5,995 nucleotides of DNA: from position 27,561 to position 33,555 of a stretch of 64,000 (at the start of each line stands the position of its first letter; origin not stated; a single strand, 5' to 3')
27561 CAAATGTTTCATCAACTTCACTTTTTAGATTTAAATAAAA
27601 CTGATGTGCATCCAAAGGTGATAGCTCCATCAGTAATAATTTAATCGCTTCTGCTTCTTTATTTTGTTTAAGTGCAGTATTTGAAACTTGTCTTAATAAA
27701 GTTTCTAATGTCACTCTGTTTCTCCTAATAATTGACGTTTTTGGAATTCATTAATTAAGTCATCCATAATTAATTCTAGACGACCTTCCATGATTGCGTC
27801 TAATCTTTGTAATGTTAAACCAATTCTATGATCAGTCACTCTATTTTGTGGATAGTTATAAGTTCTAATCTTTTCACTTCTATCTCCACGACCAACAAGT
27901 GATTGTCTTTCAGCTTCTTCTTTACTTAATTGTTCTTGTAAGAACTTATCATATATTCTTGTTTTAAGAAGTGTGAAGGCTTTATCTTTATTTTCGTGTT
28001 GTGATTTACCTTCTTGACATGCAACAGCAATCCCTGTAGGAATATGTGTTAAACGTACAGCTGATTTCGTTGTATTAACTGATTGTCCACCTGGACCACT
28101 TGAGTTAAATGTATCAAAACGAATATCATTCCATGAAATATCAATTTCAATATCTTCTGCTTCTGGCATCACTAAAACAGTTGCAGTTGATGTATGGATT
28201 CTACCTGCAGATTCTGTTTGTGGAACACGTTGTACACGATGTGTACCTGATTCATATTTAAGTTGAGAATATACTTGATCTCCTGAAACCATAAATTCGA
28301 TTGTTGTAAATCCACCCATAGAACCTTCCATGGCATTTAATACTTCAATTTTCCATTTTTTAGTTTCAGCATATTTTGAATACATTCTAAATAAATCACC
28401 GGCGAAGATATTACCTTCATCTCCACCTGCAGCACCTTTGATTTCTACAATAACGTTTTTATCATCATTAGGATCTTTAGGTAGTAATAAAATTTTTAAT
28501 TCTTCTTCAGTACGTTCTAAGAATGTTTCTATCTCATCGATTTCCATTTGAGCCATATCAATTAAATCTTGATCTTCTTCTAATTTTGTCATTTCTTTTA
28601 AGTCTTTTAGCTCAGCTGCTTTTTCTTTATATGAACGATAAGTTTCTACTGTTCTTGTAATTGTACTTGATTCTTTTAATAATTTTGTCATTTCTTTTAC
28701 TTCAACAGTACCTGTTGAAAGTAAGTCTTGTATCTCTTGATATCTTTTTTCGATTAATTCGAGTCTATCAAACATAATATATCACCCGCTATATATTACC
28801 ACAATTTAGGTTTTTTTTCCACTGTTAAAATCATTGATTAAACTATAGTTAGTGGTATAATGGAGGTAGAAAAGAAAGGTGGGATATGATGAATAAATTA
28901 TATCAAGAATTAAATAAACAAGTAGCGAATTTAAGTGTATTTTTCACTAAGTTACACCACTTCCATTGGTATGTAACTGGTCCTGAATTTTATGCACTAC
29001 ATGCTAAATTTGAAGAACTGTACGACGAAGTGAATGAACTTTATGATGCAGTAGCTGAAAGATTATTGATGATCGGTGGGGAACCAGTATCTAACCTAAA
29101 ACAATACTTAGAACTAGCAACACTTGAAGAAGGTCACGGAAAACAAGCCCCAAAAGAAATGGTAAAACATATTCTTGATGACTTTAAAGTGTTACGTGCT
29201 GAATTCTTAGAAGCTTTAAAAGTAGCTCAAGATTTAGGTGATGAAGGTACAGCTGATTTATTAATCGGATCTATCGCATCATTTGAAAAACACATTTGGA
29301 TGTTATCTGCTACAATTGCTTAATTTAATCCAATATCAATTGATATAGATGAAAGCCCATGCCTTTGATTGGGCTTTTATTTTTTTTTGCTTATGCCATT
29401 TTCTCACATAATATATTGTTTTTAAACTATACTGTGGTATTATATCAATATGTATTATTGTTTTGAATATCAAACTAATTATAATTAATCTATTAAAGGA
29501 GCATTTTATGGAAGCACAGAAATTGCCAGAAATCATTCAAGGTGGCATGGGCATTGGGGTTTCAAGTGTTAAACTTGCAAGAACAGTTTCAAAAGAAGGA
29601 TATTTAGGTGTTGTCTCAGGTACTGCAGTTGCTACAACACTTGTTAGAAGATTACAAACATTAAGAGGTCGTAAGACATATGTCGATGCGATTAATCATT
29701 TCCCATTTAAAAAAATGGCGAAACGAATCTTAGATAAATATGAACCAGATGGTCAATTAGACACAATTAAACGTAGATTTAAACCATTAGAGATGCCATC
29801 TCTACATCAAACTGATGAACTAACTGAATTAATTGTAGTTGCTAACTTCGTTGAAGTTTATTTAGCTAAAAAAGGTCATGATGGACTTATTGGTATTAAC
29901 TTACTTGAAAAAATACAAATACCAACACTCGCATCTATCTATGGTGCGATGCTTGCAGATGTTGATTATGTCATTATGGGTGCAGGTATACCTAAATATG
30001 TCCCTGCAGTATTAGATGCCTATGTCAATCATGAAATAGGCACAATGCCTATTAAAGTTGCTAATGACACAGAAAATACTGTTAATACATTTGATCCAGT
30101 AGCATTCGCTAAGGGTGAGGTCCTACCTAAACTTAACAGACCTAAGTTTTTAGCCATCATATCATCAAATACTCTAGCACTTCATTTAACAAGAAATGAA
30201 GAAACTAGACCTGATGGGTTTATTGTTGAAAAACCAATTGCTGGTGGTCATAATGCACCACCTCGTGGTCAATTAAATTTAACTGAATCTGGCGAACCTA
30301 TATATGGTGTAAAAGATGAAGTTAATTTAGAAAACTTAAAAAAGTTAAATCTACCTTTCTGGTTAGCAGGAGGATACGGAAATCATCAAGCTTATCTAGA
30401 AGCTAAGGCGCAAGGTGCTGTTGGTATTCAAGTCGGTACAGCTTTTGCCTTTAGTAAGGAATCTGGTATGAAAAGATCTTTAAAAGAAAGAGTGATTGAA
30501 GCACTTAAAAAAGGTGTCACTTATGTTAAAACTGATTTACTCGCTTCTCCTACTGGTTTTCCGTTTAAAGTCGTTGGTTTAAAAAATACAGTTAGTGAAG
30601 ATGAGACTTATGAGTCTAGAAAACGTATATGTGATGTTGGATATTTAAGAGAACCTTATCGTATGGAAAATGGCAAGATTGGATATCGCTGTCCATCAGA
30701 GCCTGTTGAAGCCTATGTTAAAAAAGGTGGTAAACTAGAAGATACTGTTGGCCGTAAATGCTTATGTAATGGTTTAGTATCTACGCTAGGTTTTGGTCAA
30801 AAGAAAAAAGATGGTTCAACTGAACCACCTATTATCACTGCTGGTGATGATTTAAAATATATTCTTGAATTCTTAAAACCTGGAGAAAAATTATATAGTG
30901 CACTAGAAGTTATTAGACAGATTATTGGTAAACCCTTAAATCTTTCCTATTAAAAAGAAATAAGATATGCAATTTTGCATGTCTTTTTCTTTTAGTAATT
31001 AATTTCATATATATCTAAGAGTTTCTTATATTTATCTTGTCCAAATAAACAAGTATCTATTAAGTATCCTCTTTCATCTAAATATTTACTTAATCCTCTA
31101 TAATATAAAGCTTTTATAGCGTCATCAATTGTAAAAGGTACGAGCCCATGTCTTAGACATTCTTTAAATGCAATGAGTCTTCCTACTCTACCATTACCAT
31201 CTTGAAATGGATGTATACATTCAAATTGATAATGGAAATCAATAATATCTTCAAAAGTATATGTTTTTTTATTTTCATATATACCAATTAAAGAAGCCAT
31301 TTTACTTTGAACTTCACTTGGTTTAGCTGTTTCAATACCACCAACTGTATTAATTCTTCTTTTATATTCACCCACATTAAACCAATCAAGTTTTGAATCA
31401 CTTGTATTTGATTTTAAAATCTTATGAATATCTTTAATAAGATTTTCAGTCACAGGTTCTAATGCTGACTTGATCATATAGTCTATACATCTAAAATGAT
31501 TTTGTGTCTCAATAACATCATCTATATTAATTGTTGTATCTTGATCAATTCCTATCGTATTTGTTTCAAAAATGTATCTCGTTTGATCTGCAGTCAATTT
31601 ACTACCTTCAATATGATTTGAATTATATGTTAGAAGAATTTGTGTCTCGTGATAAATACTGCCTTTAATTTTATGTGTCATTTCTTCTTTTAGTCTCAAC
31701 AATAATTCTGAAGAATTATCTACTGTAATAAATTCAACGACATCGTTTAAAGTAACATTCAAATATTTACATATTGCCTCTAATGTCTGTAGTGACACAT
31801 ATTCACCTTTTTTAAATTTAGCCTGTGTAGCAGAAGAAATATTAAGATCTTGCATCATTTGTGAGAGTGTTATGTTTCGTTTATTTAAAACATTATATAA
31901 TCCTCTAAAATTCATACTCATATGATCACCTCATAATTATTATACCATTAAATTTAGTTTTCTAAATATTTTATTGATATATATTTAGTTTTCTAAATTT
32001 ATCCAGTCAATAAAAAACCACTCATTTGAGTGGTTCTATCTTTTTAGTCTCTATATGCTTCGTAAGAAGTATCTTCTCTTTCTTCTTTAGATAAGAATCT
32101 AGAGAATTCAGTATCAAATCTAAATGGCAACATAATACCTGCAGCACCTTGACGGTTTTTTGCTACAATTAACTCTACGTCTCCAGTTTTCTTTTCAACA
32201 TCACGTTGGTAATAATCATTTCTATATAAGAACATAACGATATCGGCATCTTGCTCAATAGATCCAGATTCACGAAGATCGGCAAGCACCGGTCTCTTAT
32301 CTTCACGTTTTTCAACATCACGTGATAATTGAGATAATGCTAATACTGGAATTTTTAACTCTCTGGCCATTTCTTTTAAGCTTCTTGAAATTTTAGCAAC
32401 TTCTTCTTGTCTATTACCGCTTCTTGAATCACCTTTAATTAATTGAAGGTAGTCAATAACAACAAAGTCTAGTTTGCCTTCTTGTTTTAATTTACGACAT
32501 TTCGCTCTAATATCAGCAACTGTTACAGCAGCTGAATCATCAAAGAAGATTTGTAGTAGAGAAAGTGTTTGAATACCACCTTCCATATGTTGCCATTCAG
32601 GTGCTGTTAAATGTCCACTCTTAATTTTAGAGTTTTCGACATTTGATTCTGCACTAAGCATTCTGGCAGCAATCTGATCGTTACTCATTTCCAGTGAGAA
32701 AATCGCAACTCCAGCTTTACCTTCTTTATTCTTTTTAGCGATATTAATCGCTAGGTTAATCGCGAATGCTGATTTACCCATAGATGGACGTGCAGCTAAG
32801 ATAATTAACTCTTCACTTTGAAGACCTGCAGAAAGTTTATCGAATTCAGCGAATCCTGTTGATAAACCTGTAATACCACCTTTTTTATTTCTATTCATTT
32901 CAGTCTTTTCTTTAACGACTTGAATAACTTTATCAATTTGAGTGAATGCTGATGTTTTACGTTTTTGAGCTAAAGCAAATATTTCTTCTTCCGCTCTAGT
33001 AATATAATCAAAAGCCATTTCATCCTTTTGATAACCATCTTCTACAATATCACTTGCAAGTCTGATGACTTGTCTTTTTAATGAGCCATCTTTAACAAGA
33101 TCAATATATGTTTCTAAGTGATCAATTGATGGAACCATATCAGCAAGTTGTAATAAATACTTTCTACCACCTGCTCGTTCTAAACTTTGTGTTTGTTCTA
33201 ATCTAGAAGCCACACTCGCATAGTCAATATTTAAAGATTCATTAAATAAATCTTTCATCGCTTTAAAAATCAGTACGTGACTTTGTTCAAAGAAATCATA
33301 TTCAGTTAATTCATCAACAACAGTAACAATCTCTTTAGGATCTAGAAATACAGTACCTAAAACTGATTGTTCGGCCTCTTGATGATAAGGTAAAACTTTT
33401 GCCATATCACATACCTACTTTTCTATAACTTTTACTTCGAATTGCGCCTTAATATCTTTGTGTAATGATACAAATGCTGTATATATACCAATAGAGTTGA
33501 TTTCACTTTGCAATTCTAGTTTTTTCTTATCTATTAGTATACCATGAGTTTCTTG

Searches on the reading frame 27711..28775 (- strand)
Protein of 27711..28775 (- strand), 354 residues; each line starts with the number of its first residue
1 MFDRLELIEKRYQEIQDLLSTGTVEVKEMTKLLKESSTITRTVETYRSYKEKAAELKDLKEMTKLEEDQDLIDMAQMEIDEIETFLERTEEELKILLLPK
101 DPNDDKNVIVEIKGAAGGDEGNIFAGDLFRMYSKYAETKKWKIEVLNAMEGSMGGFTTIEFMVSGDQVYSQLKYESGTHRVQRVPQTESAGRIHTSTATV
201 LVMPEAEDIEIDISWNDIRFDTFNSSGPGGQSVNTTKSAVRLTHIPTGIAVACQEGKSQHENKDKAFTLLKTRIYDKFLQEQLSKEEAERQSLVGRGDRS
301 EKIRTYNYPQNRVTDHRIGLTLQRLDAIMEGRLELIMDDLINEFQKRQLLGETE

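Call 82: search_protein_families(library=pfam, proteins=[window:27711-28775:-], max_evalue=0.0001)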
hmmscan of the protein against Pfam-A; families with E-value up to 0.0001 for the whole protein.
window:27711-28775:- (354 aa): 2 families
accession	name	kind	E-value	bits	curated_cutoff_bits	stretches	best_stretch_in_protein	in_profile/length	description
PF03462.23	PCRF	-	1.3e-69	234.4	24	1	8-200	1-194/194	PCRF domain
PF00472.26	RF-1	-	2.2e-40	137.7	35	1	207-317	1-116/116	RF-1 domain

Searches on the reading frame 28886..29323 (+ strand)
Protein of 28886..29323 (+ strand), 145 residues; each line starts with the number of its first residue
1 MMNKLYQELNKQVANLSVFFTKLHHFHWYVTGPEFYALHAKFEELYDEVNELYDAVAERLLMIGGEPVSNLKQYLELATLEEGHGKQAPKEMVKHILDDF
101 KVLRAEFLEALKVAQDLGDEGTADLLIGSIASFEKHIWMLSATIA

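Call 66: search_protein_families(library=pfam, proteins=[window:28886-29323:+], max_evalue=0.0001)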
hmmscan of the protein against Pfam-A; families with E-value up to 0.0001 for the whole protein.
window:28886-29323:+ (145 aa): 2 families
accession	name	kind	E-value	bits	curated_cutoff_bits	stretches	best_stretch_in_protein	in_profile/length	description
PF00210.30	Ferritin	-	6.2e-31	107.7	24.5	1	7-144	2-136/142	Ferritin-like domain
PF19174.5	DUF5856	-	6.6e-05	24.3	34.6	0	34-77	5-49/94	Family of unknown function (DUF5856)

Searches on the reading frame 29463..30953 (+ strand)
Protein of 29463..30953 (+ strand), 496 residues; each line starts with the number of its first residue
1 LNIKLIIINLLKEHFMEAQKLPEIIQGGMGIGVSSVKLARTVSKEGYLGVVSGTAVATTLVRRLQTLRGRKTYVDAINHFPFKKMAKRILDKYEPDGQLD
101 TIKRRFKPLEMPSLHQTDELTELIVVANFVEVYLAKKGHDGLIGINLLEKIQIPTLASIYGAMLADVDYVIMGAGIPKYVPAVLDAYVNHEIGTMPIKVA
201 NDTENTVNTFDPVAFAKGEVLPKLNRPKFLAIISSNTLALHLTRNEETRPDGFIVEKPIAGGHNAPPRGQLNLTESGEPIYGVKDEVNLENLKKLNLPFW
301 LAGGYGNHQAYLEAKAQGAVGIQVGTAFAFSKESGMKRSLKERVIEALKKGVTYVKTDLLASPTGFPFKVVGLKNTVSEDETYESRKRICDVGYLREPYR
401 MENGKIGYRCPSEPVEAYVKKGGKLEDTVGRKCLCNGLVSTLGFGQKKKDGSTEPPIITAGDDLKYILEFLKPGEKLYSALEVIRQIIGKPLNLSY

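Call 66: search_protein_families(library=pfam, proteins=[window:29463-30953:+], max_evalue=0.0001)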
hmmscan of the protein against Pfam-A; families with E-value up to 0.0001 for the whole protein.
window:29463-30953:+ (496 aa): 1 family
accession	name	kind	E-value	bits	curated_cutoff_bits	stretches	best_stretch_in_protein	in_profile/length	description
PF03060.21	NMO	-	1e-14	55.1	28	1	219-351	127-248/331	Nitronate monooxygenase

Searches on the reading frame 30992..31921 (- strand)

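Call 66: search_protein_families(library=pfam, proteins=[window:30992-31921:-], max_evalue=0.0001)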
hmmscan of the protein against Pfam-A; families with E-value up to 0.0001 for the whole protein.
window:30992-31921:- (309 aa): 2 families
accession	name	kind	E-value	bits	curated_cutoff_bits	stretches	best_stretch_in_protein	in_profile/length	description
PF02661.23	Fic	-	1.1e-18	68.3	24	1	156-251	1-89/93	Fic/DOC family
PF13443.12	HTH_26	-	4.7e-15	56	22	1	10-65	4-61/63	Cro/C1-type HTH DNA-binding domain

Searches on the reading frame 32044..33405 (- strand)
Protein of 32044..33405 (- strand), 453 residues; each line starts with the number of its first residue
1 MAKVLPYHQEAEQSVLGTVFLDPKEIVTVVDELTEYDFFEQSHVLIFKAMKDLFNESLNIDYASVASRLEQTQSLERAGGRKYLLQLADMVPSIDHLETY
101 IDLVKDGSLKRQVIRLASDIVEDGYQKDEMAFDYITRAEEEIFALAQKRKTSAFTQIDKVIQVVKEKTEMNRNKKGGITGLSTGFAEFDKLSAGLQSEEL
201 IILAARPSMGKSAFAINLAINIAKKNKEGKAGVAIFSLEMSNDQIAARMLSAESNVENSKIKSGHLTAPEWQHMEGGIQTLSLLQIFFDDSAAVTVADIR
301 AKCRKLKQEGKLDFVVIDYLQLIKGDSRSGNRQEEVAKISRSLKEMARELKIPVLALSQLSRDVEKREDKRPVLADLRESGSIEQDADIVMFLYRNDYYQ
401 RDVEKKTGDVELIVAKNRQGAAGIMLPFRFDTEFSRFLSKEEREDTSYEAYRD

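Call 66: search_protein_families(library=pfam, proteins=[window:32044-33405:-], max_evalue=0.0001)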
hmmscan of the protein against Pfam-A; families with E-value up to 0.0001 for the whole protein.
window:32044-33405:- (453 aa): 4 families
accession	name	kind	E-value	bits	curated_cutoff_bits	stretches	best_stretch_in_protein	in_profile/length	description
PF03796.21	DnaB_C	-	4e-101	338.1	27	1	180-437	1-253/255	DnaB-like helicase C terminal domain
PF00772.26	DnaB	-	2e-29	102.1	23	1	5-106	2-103/103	DnaB-like helicase N terminal domain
PF13481.12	AAA_25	-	3.8e-17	63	27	1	193-360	27-190/195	AAA domain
PF06745.19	ATPase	-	7.3e-05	22.7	26.6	1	182-346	2-154/231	KaiC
